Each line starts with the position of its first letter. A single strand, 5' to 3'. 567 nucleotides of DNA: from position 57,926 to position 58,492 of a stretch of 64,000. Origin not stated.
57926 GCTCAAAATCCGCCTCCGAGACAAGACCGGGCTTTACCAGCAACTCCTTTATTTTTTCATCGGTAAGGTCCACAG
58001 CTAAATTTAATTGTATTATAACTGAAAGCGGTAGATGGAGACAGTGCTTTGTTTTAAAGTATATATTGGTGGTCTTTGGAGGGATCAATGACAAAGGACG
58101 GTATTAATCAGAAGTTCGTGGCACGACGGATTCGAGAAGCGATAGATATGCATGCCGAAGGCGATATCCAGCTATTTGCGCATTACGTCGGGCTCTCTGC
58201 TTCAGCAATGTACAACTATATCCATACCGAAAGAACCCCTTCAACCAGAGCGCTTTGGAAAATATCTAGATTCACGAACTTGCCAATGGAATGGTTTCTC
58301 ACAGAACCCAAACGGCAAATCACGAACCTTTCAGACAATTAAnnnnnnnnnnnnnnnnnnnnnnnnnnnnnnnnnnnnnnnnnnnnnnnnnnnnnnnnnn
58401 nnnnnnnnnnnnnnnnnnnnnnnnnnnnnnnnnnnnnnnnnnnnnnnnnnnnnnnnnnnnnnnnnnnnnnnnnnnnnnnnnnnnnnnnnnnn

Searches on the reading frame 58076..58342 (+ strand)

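Call 75: search_protein_families(library=pfam, proteins=[window:58076-58342:+], max_evalue=0.01)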
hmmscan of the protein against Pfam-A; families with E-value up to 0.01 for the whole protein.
window:58076-58342:+ (88 aa): 1 family
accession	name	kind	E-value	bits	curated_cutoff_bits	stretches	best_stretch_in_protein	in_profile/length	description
PF01381.28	HTH_3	-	0.00018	21.9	23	1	32-74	13-55/55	Helix-turn-helix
